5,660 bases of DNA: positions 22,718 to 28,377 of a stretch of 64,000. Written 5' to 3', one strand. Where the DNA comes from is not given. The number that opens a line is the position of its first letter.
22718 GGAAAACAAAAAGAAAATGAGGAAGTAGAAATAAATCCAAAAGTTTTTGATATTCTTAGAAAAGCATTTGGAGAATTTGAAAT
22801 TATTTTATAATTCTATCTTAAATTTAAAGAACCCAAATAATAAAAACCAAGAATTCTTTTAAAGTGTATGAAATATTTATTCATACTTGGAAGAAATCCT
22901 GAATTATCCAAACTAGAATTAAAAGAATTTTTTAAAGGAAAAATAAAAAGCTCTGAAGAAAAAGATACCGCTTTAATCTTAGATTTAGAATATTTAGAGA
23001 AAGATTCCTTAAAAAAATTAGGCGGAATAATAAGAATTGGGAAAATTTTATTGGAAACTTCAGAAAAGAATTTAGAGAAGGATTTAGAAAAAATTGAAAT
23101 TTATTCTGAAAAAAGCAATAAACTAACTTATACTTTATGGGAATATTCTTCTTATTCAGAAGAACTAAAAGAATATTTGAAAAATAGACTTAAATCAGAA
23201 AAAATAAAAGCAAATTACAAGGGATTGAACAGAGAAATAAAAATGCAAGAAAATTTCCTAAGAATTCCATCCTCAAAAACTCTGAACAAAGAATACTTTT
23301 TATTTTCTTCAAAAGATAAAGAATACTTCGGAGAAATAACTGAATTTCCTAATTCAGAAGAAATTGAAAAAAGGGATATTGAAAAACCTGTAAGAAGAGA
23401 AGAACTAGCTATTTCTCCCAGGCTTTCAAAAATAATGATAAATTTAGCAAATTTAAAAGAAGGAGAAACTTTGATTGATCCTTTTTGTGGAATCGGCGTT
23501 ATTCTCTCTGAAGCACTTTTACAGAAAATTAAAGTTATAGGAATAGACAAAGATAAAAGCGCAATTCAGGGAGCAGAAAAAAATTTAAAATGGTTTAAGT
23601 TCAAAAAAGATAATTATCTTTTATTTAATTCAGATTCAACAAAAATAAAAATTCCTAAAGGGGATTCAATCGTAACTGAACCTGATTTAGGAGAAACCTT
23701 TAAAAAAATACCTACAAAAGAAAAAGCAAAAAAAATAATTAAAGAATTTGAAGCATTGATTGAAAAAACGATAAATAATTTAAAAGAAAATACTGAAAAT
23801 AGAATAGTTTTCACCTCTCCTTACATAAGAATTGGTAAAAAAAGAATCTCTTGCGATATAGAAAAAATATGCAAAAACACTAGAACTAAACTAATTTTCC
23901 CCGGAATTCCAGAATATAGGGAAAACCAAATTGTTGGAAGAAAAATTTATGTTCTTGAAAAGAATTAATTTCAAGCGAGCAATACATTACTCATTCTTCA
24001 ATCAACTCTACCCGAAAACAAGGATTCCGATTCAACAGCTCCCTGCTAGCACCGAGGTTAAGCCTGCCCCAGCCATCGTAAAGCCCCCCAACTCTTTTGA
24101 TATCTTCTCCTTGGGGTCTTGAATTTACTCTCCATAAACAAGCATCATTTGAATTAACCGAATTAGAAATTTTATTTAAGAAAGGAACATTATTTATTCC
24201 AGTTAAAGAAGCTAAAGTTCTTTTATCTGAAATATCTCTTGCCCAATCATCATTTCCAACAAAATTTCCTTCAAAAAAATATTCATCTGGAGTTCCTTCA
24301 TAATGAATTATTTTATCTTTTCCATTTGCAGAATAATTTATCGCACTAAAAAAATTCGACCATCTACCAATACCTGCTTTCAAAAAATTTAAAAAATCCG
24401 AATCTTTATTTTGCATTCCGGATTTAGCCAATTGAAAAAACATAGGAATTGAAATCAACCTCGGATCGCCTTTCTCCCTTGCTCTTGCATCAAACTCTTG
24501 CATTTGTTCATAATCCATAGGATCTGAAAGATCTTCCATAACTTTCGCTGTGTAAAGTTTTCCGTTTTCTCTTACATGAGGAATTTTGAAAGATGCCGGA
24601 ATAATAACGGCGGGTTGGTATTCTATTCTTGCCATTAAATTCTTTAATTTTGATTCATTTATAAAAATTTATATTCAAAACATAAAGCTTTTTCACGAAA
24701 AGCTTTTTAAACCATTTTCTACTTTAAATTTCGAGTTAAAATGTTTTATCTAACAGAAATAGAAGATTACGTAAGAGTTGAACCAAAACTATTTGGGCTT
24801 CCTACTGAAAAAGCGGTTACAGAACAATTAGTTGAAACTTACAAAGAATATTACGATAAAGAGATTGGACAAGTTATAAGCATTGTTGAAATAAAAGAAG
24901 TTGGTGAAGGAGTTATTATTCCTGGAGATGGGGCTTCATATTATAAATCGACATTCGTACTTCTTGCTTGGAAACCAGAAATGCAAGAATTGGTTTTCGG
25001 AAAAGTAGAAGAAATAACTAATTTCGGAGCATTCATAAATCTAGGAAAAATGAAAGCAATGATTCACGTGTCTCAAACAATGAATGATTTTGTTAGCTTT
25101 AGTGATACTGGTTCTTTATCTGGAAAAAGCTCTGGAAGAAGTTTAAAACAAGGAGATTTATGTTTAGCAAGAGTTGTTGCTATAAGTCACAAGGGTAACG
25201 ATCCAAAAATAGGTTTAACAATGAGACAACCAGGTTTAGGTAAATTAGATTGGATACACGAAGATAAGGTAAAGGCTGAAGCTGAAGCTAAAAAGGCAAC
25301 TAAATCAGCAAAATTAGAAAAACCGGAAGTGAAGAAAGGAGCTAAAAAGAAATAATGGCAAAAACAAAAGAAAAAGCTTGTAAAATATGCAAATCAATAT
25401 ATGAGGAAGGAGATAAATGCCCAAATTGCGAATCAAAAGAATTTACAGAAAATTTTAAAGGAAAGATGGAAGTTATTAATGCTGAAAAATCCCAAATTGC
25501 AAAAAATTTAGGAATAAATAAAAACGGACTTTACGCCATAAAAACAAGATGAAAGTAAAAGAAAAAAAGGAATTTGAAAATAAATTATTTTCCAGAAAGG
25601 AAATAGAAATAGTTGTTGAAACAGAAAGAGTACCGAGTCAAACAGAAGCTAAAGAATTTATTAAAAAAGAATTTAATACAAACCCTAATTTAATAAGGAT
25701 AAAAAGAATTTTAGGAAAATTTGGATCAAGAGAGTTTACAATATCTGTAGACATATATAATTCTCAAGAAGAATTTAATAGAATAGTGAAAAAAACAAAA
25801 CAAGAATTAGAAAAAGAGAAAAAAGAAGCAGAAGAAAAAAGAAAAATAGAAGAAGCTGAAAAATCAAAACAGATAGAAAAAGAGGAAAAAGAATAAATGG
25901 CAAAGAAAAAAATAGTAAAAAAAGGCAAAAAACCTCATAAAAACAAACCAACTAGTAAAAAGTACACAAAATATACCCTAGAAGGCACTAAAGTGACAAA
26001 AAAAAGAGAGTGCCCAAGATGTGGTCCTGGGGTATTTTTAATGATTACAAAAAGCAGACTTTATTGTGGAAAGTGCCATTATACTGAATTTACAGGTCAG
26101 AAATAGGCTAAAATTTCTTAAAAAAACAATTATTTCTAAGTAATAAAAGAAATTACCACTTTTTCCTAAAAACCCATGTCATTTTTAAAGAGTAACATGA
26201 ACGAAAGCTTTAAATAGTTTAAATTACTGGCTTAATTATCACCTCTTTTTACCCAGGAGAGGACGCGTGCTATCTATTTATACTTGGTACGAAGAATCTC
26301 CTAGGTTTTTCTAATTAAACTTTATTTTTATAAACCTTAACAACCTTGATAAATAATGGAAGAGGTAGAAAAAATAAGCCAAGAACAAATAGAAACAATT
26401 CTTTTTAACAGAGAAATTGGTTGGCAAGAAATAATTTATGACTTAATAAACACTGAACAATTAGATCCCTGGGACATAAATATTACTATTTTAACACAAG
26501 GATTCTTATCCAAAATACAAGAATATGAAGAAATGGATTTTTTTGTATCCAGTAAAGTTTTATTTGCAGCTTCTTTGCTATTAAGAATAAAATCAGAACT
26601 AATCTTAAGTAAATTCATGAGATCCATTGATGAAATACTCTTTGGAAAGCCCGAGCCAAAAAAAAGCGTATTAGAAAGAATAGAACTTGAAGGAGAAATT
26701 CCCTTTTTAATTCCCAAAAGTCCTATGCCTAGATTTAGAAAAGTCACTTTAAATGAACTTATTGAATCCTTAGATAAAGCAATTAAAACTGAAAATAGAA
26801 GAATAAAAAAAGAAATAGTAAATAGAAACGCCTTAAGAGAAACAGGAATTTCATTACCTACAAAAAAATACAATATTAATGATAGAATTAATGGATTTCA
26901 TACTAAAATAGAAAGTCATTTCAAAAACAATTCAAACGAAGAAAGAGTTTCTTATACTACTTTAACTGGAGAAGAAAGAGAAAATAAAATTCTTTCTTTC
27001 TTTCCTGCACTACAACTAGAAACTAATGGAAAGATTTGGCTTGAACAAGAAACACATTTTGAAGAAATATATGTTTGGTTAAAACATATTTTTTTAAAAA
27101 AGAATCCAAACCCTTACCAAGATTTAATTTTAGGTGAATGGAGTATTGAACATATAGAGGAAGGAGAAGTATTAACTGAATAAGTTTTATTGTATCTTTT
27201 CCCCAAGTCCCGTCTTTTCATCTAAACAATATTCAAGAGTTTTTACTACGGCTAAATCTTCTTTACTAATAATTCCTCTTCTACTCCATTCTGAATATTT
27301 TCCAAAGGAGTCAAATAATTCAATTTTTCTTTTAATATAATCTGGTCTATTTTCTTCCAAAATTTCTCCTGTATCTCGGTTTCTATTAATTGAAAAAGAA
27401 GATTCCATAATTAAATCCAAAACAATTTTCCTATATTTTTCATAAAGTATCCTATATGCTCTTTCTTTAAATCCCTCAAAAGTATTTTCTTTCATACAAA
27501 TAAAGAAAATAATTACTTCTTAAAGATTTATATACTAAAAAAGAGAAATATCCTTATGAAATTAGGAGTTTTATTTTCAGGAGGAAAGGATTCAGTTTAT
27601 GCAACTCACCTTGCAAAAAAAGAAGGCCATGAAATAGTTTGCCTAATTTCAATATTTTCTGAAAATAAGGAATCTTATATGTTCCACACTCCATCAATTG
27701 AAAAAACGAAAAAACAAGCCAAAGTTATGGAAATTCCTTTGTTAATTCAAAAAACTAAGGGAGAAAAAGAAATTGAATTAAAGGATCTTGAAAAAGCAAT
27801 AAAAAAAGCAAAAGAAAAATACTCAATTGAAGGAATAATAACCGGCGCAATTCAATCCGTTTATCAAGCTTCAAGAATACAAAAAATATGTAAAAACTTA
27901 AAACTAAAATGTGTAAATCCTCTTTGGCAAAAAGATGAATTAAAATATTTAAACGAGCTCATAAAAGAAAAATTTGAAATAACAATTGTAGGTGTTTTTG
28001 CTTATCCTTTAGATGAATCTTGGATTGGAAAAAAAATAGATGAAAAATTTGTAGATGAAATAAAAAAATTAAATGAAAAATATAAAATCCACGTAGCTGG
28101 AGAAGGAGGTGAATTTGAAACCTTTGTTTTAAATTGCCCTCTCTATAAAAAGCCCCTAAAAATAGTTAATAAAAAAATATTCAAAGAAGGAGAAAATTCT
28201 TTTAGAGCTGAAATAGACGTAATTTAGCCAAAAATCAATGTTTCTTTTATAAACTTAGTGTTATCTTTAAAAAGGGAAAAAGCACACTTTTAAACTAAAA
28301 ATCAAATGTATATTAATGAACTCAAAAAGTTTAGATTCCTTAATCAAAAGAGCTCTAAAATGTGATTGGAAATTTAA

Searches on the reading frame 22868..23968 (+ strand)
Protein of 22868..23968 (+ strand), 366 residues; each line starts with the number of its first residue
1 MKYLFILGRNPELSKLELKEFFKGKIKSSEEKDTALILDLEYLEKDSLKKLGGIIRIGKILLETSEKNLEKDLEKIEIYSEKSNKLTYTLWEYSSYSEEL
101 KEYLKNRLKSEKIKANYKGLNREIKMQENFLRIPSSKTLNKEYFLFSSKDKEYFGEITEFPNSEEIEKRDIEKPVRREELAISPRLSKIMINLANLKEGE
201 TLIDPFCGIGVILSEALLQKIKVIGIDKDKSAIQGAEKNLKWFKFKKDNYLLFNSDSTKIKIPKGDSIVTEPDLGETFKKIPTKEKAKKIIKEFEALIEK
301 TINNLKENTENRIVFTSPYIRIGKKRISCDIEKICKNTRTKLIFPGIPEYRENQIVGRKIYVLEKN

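Call 48: search_protein_families(library=pfam, proteins=[window:22868-23968:+], max_evalue=0.0001)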
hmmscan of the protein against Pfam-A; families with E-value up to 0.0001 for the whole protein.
window:22868-23968:+ (366 aa): 4 families
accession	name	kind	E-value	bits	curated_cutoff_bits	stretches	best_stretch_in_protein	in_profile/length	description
PF01170.24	UPF0020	-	1e-12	48.7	22.3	1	181-299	11-153/197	RMKL-like, methyltransferase domain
PF01555.25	N6_N4_Mtase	-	1.9e-08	35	26.7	1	63-237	88-220/221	DNA methylase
PF13847.12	Methyltransf_31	-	8.7e-08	32.4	27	1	197-307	2-117/145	Methyltransferase domain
PF02384.22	N6_Mtase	-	9.1e-06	25.6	20.4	1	185-271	33-118/311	N-6 DNA Methylase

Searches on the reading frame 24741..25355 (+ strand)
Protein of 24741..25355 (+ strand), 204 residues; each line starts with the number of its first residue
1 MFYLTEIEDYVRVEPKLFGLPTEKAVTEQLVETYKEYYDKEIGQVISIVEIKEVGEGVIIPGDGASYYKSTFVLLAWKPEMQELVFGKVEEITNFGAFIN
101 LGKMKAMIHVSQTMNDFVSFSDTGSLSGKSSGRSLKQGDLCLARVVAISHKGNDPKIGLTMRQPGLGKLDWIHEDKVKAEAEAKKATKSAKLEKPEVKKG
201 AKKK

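Call 48: search_protein_families(library=pfam, proteins=[window:24741-25355:+], max_evalue=0.0001)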
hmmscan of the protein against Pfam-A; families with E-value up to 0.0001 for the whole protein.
window:24741-25355:+ (204 aa): 2 families
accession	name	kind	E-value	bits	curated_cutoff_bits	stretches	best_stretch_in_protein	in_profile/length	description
PF03876.22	SHS2_Rpb7-N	-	5.6e-15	55.7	24.8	1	8-64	1-57/57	SHS2 domain found in N terminus of Rpb7p/Rpc25p/MJ0397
PF00575.29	S1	-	1.2e-07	32.4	22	1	79-148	2-62/74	S1 RNA binding domain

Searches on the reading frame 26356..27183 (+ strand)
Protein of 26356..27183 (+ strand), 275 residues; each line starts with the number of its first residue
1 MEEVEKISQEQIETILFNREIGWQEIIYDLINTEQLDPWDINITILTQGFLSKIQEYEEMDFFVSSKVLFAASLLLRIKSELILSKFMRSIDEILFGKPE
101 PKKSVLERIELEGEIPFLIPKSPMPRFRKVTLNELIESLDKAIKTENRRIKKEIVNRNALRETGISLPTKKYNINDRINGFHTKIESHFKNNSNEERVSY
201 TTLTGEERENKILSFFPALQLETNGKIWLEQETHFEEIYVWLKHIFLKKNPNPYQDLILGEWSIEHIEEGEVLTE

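Call 48: search_protein_families(library=pfam, proteins=[window:26356-27183:+], max_evalue=0.0001)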
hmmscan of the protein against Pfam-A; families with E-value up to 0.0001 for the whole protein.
window:26356-27183:+ (275 aa): 1 family
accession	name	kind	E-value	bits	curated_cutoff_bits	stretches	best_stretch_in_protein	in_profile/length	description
PF02616.19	SMC_ScpA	-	9.3e-11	42.6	24.6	1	30-85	1-57/232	Segregation and condensation protein ScpA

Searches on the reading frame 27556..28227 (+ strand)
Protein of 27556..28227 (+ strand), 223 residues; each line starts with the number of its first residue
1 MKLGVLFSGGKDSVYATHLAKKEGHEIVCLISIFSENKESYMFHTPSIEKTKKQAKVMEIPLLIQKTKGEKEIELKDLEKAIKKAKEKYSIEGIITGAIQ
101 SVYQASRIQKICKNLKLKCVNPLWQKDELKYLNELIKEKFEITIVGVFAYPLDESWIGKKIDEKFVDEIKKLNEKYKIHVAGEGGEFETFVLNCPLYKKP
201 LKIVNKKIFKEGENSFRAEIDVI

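Call 48: search_protein_families(library=pfam, proteins=[window:27556-28227:+], max_evalue=0.0001)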
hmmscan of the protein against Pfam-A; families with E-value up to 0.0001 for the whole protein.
window:27556-28227:+ (223 aa): 1 family
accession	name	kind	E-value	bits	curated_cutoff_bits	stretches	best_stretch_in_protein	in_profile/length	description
PF01902.24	Diphthami_syn_2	-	3.1e-69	233.3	23.2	1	1-216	1-211/219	Diphthamide synthase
